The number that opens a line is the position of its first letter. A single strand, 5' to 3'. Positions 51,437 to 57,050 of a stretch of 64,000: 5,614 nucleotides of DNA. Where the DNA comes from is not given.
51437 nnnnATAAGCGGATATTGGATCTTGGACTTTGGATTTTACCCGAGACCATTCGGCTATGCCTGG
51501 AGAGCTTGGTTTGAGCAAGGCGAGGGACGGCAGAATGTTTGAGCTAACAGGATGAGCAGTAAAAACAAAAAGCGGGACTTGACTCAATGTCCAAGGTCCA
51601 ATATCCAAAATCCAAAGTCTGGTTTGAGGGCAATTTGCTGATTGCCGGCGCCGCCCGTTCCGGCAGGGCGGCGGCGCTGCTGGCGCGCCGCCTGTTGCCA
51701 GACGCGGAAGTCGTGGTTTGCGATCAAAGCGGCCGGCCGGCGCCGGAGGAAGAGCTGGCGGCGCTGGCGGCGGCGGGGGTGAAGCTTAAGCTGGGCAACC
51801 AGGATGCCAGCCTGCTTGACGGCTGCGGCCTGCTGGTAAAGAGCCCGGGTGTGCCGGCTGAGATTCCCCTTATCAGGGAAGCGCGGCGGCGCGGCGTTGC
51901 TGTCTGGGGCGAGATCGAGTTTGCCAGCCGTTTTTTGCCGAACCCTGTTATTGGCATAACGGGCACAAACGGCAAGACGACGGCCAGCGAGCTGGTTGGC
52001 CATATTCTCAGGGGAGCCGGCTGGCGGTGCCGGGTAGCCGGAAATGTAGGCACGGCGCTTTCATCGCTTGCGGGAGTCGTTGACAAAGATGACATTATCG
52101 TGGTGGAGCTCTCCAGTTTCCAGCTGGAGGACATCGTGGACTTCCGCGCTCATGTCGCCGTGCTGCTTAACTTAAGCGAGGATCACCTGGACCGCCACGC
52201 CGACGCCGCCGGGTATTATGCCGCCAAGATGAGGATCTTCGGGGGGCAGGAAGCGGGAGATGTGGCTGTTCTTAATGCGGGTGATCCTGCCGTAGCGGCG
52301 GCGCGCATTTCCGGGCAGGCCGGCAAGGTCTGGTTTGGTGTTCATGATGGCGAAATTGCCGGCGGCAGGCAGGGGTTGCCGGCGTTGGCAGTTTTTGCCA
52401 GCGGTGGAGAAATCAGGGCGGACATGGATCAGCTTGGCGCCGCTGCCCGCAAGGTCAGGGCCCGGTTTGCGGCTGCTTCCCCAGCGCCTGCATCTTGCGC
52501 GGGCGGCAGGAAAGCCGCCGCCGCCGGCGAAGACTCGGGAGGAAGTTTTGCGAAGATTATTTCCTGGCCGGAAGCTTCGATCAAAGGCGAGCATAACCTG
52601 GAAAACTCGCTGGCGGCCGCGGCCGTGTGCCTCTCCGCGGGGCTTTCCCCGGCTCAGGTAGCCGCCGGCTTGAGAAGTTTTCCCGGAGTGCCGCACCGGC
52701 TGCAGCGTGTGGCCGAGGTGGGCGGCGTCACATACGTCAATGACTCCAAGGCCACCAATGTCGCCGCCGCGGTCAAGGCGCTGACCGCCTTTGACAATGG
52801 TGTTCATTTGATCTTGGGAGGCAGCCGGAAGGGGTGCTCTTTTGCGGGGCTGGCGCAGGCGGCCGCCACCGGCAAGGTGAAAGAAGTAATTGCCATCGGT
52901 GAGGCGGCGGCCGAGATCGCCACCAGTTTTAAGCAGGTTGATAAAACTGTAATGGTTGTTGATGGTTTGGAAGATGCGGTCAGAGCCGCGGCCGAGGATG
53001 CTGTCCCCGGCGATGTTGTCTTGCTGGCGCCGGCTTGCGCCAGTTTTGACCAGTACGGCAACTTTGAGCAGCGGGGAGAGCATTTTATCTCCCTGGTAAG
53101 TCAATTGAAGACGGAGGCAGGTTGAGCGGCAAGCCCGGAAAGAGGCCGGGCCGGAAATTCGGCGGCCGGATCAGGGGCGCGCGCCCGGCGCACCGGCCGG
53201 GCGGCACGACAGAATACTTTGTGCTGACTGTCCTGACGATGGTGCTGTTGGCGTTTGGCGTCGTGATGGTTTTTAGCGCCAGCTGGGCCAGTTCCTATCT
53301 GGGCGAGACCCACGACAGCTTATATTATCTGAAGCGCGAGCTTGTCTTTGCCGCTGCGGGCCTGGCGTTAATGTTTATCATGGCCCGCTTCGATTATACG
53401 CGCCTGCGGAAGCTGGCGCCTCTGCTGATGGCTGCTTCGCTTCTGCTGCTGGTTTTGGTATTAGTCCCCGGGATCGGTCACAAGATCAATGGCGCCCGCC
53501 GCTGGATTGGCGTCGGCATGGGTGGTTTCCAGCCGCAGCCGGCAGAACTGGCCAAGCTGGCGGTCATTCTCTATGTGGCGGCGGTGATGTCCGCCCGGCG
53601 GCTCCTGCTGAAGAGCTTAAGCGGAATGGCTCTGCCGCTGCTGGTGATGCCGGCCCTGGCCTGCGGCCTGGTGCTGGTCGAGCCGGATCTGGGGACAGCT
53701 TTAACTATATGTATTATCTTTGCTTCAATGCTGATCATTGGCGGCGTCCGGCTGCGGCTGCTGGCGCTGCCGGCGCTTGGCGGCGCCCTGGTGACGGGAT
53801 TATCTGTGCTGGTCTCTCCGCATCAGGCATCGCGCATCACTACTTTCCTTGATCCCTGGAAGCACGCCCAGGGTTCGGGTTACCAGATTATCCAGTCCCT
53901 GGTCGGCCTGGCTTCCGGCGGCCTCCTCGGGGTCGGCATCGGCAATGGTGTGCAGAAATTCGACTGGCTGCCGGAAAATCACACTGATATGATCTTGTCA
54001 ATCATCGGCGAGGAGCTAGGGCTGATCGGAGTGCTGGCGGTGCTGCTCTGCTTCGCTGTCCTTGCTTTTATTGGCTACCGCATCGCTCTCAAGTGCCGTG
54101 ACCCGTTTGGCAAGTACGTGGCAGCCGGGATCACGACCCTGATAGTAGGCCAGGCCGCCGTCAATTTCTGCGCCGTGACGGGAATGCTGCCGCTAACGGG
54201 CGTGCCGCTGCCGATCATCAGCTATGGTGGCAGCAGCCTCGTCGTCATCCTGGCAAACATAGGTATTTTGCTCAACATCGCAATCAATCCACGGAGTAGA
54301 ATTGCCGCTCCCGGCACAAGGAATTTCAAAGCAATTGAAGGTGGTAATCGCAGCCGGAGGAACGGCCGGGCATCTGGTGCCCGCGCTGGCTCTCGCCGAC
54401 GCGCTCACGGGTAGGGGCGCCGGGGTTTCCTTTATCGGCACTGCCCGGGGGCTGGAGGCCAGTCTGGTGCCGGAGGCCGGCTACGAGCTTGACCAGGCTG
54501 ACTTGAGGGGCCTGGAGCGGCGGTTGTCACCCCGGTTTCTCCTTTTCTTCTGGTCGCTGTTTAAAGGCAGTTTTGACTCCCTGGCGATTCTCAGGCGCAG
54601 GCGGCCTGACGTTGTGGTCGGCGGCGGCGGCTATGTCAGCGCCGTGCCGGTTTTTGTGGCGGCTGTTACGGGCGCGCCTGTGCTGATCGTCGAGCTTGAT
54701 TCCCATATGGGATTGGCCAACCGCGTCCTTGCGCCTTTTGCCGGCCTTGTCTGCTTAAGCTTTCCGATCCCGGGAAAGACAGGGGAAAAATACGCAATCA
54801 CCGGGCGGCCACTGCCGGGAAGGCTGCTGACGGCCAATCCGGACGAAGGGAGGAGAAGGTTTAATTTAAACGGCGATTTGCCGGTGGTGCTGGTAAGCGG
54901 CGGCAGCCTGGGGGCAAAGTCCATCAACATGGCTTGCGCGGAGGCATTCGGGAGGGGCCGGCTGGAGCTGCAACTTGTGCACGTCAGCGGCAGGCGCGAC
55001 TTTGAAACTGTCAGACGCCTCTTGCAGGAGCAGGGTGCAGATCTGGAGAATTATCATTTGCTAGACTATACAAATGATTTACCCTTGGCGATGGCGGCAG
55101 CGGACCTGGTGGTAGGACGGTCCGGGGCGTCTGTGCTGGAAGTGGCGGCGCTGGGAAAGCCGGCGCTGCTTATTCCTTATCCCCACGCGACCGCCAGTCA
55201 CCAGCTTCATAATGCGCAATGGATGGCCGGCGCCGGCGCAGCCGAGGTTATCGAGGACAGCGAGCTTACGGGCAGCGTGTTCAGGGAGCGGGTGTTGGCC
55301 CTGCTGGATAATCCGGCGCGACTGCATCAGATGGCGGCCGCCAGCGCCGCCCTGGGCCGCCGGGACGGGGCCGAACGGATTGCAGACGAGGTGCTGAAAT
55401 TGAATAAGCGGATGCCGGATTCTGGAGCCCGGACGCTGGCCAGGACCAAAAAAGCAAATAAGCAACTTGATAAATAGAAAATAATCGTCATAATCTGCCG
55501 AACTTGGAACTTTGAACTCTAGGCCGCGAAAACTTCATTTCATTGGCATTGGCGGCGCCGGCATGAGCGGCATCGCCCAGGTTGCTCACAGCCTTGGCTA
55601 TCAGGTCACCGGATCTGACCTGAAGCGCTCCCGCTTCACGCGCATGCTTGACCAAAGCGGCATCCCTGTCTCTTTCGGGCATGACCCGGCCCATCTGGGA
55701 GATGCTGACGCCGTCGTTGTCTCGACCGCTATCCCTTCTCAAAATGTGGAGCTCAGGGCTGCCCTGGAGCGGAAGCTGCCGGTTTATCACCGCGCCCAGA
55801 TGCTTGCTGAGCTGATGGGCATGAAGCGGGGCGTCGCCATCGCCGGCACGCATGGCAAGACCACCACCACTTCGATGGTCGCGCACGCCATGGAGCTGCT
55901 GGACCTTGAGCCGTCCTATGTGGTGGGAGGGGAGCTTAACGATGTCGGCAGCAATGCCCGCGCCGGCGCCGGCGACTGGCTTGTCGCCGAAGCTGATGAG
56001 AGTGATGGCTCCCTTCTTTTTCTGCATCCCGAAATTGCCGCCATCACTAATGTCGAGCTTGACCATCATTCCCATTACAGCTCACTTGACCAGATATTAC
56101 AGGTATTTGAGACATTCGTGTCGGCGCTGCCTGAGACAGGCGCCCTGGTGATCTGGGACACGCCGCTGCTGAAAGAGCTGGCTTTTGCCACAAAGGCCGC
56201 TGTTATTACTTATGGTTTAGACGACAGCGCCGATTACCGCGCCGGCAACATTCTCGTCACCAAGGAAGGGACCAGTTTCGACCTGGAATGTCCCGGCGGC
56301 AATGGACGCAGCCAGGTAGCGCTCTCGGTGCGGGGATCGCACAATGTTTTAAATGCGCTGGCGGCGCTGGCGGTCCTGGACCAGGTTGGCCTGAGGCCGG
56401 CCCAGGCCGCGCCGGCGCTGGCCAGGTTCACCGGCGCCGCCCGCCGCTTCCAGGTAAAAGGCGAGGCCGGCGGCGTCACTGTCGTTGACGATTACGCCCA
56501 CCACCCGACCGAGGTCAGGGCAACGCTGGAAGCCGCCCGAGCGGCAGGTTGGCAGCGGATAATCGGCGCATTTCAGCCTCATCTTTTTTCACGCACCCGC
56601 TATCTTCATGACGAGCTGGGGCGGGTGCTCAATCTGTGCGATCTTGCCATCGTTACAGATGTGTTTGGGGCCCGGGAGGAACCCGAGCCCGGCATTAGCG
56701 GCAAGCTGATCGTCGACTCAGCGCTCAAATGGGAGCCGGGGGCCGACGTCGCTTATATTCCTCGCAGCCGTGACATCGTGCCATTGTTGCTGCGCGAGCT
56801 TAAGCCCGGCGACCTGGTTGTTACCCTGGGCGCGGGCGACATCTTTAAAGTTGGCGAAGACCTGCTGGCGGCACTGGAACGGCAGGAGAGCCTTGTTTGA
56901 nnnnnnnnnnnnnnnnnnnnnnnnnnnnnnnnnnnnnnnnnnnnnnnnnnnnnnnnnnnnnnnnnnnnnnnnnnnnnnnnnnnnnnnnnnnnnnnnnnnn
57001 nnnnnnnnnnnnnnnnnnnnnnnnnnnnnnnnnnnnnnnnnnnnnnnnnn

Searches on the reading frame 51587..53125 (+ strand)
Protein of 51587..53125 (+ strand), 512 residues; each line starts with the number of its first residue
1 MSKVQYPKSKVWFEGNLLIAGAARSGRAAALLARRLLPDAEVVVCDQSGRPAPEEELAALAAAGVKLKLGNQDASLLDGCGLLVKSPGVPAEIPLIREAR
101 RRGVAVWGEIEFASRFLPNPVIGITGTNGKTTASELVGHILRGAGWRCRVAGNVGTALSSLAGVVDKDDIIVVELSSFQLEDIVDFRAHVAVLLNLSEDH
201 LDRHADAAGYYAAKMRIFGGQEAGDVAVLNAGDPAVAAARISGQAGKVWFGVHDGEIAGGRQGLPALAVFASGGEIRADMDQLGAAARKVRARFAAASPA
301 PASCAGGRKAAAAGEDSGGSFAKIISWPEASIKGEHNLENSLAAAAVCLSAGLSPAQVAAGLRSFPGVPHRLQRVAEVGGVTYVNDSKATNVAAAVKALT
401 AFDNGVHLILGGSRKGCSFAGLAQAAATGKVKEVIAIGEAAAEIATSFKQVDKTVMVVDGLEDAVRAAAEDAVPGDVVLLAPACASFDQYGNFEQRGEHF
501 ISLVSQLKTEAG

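Call 38: search_protein_families(library=pfam, proteins=[window:51587-53125:+], max_evalue=0.00001)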
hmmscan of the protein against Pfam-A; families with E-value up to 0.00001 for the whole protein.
window:51587-53125:+ (512 aa): 3 families
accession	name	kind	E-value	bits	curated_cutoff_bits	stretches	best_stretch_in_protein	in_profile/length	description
PF08245.18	Mur_ligase_M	-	2.2e-26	93.5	24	1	124-249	1-144/200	Mur ligase middle domain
PF02875.26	Mur_ligase_C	-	4.2e-18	66.8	28.4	1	370-484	1-127/127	Mur ligase, glutamate ligase domain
PF21799.2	MurD-like_N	-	9e-07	29.5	27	1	39-108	23-88/88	Mur ligase MurD-like, N-terminal domain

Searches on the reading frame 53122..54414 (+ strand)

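Call 38: search_protein_families(library=pfam, proteins=[window:53122-54414:+], max_evalue=0.00001)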
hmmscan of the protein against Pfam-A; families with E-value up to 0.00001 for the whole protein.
window:53122-54414:+ (430 aa): 1 family
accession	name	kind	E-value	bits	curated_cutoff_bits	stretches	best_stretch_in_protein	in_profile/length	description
PF01098.24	FTSW_RODA_SPOVE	-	1.4e-105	353.6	26.4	1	37-389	5-353/356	Cell cycle protein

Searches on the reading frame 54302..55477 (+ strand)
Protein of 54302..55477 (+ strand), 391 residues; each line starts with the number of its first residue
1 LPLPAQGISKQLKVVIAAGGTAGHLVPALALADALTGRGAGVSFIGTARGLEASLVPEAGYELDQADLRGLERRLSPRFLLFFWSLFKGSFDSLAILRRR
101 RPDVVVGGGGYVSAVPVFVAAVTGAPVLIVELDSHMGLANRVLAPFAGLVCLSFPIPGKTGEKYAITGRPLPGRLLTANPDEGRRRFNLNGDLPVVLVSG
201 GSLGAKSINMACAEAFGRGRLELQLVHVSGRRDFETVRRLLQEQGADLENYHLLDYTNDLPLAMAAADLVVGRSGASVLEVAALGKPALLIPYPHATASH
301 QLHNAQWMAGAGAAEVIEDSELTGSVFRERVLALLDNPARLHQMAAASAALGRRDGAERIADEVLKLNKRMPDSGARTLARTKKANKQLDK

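Call 38: search_protein_families(library=pfam, proteins=[window:54302-55477:+], max_evalue=0.00001)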
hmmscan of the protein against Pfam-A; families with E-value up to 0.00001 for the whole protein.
window:54302-55477:+ (391 aa): 2 families
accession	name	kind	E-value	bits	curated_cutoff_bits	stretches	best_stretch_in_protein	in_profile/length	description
PF04101.22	Glyco_tran_28_C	-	5.2e-35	121.4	22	1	195-360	1-166/166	Glycosyltransferase family 28 C-terminal domain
PF03033.26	Glyco_transf_28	-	2.3e-30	105.9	26.2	1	14-147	1-134/139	Glycosyltransferase family 28 N-terminal domain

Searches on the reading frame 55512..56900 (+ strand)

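Call 38: search_protein_families(library=pfam, proteins=[window:55512-56900:+], max_evalue=0.00001)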
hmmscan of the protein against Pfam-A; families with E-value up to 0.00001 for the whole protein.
window:55512-56900:+ (462 aa): 3 families
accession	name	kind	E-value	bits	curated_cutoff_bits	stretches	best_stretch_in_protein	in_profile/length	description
PF08245.18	Mur_ligase_M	-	5.3e-28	98.8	24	1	110-288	1-199/200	Mur ligase middle domain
PF01225.30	Mur_ligase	-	2.4e-27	95.6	21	1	8-105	2-94/95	Mur ligase family, catalytic domain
PF02875.26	Mur_ligase_C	-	1.7e-23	84.3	28.4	1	311-442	1-127/127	Mur ligase, glutamate ligase domain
